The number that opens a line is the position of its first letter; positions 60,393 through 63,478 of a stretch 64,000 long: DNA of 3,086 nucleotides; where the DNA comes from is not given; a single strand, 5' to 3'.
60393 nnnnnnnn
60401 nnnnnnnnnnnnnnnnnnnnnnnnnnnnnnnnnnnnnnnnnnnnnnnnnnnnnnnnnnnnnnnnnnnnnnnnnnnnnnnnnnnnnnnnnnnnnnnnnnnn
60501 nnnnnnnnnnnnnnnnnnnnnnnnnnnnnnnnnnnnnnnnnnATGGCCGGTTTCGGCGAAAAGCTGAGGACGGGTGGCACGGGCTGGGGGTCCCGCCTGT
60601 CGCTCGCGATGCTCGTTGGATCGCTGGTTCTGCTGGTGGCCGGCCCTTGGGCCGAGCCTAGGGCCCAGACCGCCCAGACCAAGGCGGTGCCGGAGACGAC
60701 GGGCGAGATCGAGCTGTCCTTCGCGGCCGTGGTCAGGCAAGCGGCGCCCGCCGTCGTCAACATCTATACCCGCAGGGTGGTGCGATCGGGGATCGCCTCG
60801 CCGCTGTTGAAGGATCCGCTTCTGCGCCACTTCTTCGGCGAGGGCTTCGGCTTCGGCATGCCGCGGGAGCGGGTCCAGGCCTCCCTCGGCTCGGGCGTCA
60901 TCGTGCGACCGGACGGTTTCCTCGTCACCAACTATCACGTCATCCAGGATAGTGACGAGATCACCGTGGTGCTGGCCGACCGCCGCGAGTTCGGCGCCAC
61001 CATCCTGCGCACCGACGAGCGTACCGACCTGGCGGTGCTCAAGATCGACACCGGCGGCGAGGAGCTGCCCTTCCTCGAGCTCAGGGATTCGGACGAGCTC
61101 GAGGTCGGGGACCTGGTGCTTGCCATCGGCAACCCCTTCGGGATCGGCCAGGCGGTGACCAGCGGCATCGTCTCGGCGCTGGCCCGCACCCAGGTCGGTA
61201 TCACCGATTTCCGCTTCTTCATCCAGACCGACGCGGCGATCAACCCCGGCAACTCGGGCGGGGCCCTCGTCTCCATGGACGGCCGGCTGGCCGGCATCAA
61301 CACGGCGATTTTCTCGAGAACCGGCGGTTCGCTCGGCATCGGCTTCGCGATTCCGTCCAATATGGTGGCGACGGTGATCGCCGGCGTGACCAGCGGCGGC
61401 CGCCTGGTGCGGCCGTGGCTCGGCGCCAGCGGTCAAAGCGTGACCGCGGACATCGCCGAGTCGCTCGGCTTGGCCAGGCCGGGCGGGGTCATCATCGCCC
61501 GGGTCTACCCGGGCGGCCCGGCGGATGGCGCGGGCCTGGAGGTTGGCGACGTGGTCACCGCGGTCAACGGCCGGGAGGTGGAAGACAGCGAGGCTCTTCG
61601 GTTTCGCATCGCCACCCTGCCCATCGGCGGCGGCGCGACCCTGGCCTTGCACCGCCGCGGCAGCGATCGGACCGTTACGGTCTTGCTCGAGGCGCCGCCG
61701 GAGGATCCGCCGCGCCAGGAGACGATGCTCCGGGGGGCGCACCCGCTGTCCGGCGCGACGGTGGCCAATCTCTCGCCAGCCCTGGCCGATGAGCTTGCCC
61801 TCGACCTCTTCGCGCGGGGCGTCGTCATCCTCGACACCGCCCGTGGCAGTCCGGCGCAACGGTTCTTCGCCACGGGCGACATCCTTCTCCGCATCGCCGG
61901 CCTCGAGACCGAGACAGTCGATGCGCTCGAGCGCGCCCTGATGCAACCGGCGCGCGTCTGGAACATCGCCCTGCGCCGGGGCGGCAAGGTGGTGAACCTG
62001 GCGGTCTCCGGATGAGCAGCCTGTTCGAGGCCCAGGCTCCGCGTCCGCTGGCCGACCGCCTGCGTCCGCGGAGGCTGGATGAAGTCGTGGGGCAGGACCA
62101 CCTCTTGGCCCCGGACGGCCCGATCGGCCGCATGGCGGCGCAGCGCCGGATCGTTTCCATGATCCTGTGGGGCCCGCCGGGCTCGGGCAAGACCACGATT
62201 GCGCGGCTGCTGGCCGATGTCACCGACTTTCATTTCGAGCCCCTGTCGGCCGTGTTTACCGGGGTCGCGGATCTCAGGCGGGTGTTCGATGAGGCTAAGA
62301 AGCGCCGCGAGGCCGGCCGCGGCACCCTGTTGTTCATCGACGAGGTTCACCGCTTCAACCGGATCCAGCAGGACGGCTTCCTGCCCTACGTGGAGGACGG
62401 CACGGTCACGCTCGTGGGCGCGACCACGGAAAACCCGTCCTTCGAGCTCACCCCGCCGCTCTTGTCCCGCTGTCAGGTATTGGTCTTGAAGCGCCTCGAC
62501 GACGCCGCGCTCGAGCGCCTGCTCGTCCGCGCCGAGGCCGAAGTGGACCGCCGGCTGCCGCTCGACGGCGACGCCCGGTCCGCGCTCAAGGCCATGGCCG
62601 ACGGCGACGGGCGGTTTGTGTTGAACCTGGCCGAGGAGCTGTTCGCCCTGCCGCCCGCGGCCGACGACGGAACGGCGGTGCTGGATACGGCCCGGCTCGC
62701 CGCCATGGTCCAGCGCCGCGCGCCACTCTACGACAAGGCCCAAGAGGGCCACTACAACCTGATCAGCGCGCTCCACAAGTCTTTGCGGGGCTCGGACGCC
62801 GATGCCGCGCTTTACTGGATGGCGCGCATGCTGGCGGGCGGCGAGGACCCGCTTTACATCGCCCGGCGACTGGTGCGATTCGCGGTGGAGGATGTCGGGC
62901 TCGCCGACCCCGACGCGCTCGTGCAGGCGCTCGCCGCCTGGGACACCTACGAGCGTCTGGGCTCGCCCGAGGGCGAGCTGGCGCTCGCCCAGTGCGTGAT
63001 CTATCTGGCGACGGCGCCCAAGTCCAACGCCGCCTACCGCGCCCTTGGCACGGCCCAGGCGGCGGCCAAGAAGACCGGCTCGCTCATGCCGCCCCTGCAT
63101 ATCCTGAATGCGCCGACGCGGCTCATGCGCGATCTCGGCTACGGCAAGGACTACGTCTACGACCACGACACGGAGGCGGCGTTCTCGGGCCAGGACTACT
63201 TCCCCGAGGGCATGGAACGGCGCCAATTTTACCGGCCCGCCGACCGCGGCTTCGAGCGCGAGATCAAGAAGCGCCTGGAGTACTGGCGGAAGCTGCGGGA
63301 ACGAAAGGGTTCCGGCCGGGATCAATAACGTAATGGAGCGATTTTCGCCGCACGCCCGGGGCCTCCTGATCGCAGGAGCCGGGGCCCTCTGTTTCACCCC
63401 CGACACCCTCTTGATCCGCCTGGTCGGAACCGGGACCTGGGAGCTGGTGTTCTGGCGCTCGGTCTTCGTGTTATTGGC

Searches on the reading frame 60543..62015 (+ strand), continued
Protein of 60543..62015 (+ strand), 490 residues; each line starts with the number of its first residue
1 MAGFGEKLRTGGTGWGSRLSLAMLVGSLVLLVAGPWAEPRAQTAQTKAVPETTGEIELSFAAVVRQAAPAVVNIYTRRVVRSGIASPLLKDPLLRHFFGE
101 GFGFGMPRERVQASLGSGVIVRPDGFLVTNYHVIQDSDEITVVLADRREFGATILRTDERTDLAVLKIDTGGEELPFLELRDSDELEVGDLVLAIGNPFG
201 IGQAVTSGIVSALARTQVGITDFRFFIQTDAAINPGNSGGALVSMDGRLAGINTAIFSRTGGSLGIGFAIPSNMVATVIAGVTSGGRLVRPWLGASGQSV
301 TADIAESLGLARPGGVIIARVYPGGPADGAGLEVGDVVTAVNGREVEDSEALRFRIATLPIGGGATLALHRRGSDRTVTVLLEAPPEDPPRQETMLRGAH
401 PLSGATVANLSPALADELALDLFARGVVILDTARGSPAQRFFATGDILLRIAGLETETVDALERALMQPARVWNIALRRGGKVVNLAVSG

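Call 37: find_encoding_contigs(protein=P0134, flank=8000, max_places=4)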
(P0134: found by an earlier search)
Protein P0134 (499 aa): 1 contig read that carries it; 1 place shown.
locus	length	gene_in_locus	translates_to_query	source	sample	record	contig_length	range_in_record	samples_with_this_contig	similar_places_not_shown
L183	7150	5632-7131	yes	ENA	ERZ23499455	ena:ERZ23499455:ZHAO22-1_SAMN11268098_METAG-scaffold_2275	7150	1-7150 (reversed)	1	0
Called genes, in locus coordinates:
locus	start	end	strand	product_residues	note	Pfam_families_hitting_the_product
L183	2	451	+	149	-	?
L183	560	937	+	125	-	PF00416:Ribosomal_S13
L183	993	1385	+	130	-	PF00411:Ribosomal_S11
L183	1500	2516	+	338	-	PF01193:RNA_pol_L, PF01000:RNA_pol_A_bac, PF03118:RNA_pol_A_CTD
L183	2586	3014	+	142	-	PF01196:Ribosomal_L17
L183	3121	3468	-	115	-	PF00724:Oxidored_FMN (weak)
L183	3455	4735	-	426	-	PF00890:FAD_binding_2 (weak), PF01266:DAO (weak), PF01946:Thi4 (weak), PF03486:HI0933_like (weak), PF07992:Pyr_redox_2 (weak), PF12831:FAD_oxidored, PF13450:NAD_binding_8, PF01593:Amino_oxidase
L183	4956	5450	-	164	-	PF00583:Acetyltransf_1, PF13673:Acetyltransf_10, PF13508:Acetyltransf_7, PF08445:FR47 (weak)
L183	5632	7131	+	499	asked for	PF00089:Trypsin, PF13365:Trypsin_2, PF13180:PDZ_2, PF00595:PDZ, PF17820:PDZ_6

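Call 49: search_protein_families(library=ncbifam, proteins=[window:60543-62015:+])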
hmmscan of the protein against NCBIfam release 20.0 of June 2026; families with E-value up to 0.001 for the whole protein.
window:60543-62015:+ (490 aa): 13 families
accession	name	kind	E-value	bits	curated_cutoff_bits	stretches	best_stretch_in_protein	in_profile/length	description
TIGR02037.1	degP_htrA_DO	subfamily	2e-132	442.2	416.2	1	59-485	2-431/434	Do family serine endopeptidase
NF041521.1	HhoA_HhoB_HtrA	equivalog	3.1e-87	293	450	1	61-381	4-330/335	HhoA/HhoB/HtrA family serine endopeptidase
NF007526.1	PRK10139.1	equivalog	2e-82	277.3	756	1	46-485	26-452/456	serine endoprotease DegQ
TIGR02038.1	protease_degS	equivalog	4.2e-82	276.1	422.95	1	20-383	9-347/351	outer membrane-stress sensor serine endopeptidase DegS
NF008189.1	PRK10942.1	equivalog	1.4e-81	274.4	720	1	107-486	107-474/477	serine endoprotease DegP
NF008147.1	PRK10898.1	equivalog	3.1e-71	240.4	408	2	111-381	75-346/352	outer membrane-stress sensor serine endopeptidase DegS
NF047968.1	SerProtHtrA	equivalog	1.1e-64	219.1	470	1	109-380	82-355/357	serine protease HtrA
NF040960.1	MamE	equivalog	2.7e-61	208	800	2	46-279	60-290/659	magnetosome formation protease MamE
NF050055.1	SerProtHtrAMycob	equivalog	4.9e-53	180.8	800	1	112-380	225-496/502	serine protease HtrA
NF053637.1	SerProtHtrAspr2045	equivalog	3.1e-44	151.5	650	1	112-383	101-387/394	serine protease HtrA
NF040961.1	MamO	equivalog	7.1e-24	84.1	800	1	112-282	96-267/648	magnetosome protein MamO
NF033740.0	MarP_fam_protase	equivalog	2.3e-18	66.4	250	1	112-283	209-378/390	MarP family serine protease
NF041199.1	trx7_PDZ_seleno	equivalog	3.2e-06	26.3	300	1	313-486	202-386/390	Trx7/PDZ domain-containing (seleno)protein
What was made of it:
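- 60543..62015 (+): Intact degP/htrA (Do-family serine endopeptidase). The start is uncertain: an in-frame ATG also exists at 60507. TIGR02037 at 442 bits against a cut-off of 416 (call 49).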

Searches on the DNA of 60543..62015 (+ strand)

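Call 40: search_rna_families(source=L174, start=7050, end=8050, threshold=evalue, max_evalue=1)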
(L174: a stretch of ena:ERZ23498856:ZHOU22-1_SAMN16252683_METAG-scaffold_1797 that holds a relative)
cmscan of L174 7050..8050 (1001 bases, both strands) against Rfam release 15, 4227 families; matches with E-value up to 1: 0.
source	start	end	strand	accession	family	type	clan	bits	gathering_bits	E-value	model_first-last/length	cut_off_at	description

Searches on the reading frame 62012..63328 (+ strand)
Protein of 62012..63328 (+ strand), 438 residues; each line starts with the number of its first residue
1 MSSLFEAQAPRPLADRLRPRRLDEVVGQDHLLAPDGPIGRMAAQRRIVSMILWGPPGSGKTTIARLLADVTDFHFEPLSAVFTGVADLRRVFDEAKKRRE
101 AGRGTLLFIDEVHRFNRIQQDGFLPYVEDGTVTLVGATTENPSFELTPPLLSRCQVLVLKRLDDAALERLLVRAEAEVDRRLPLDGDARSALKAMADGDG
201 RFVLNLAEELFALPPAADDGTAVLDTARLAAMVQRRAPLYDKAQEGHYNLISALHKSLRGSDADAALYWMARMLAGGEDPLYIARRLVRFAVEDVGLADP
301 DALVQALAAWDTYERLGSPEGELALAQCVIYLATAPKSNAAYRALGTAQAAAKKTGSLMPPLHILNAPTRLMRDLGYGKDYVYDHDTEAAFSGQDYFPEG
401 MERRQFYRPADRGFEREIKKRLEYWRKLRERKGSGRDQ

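Call 7: search_protein_families(library=pfam, proteins=[window:62012-63328:+])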
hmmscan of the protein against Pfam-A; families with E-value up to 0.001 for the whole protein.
window:62012-63328:+ (438 aa): 10 families
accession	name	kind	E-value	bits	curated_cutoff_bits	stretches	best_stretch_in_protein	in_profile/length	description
PF12002.13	MgsA_C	-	2e-68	230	27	1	260-425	1-166/167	MgsA AAA+ ATPase C terminal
PF16193.11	AAA_assoc_2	-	3.3e-20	72.5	34.3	1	181-259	4-81/81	AAA C-terminal domain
PF00004.35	AAA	-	1.8e-14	54.8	21.2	1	50-159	1-128/131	ATPase family associated with various cellular activities (AAA)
PF05496.18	RuvB_N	-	1.2e-11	45.1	27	1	17-135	1-116/159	Holliday junction DNA helicase RuvB P-loop domain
PF07728.20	AAA_5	-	4.1e-06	27.3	22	1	50-137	2-100/139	AAA domain (dynein-related subfamily)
PF13191.12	AAA_16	-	0.00013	23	32.6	0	46-68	23-45/167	AAA ATPase domain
PF00158.32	Sigma54_activat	-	0.00016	21.9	20.2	0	100-141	90-131/168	Sigma-54 interaction domain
PF13401.12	AAA_22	-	0.00075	20.3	27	0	50-69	8-27/130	AAA domain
PF13238.12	AAA_18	-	0.00077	20.4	29.4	0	51-179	2-117/128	AAA domain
PF01078.27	Mg_chelatase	-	0.00089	19.2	20.3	0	49-69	24-44/207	Magnesium chelatase, subunit ChlI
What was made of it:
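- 62012..63328 (+): rarA/mgsA, the conserved right neighbour of degP. Pfam MgsA_C, E 2e-68 (call 7).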
